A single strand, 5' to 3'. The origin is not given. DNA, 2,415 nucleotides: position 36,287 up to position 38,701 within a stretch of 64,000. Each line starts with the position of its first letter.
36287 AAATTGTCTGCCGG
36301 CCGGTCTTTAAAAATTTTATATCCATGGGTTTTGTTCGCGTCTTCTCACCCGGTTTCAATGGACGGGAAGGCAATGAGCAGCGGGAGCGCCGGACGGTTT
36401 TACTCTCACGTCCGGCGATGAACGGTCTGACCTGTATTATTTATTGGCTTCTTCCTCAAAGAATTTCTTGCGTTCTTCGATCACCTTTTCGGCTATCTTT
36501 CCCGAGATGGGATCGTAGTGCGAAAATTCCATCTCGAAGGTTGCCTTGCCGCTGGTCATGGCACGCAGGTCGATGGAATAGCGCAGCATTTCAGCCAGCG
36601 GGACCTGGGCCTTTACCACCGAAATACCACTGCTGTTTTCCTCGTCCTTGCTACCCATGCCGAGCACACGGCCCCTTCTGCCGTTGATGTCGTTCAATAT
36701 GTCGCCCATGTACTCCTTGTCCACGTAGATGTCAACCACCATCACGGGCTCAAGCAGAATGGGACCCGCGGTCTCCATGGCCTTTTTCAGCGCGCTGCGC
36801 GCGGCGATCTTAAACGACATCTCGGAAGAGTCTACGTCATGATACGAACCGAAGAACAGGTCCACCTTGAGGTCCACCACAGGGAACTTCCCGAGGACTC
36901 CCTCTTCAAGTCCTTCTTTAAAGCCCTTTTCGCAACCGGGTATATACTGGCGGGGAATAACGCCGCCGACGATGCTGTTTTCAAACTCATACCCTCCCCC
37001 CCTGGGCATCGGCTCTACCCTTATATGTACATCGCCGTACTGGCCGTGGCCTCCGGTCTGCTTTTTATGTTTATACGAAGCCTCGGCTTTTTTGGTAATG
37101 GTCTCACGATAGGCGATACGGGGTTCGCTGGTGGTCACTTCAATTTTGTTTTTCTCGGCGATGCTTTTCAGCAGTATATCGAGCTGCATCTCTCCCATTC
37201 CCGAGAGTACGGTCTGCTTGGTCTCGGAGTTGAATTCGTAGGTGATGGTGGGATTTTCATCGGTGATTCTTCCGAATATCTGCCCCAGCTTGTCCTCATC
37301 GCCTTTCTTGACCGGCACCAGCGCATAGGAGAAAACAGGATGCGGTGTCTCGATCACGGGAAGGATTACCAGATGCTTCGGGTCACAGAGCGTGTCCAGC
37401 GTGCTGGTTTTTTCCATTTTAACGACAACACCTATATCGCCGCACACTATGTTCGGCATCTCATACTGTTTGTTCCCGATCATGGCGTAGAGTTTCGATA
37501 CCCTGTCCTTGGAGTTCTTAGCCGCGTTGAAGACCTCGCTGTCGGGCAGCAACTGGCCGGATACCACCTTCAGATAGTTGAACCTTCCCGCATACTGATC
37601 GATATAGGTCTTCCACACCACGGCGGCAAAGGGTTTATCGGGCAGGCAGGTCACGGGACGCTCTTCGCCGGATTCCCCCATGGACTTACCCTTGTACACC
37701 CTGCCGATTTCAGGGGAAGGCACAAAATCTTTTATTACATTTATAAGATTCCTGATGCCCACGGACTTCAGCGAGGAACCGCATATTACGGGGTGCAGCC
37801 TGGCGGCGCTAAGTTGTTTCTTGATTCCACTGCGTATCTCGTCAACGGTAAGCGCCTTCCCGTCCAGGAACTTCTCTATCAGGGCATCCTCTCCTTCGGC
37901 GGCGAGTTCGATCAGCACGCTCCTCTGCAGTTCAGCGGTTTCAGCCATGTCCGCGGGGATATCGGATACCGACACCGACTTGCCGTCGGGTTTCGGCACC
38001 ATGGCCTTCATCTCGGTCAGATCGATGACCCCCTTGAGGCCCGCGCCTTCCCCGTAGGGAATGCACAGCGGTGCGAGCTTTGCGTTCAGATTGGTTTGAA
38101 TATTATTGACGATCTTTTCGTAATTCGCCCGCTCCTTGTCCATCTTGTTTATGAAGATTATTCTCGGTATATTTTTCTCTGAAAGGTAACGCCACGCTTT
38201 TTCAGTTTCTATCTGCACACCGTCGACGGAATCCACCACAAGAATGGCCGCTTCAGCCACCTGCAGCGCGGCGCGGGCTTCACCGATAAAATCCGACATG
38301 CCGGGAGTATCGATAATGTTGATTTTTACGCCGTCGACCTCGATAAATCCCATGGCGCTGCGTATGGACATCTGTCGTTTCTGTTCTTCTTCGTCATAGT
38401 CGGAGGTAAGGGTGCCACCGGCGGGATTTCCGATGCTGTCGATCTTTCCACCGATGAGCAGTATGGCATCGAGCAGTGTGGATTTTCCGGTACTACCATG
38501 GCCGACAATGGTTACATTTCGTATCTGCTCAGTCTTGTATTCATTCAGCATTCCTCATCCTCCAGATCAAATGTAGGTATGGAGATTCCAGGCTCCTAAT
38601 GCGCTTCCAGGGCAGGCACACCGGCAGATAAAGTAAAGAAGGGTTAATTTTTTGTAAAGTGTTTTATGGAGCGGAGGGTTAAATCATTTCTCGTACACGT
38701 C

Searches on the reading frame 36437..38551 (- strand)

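Call 22: search_protein_families(library=pfam, proteins=[window:36437-38551:-], max_evalue=0.00001)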
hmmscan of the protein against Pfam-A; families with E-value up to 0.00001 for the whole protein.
window:36437-38551:- (704 aa): 6 families
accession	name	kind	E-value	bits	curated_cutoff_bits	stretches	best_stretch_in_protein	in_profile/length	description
PF03764.24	EFG_IV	-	2.3e-47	160.1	24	1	477-595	1-120/121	Elongation factor G, domain IV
PF00009.33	GTP_EFTU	-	8.8e-46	156.3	26.5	1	8-279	1-188/188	Elongation factor Tu GTP binding domain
PF00679.30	EFG_C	-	2.4e-27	95.2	27.9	1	599-689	2-88/89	Elongation factor G C-terminus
PF14492.12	EFG_III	-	4.2e-23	81.6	27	1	403-475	2-74/75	Elongation Factor G, domain III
PF22042.2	EF-G_D2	-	7.8e-11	42.4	27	1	307-390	1-83/84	Elongation factor G domain 2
PF01926.29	MMR_HSR1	-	1.6e-10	41.5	21.9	1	13-136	2-113/113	50S ribosome-binding GTPase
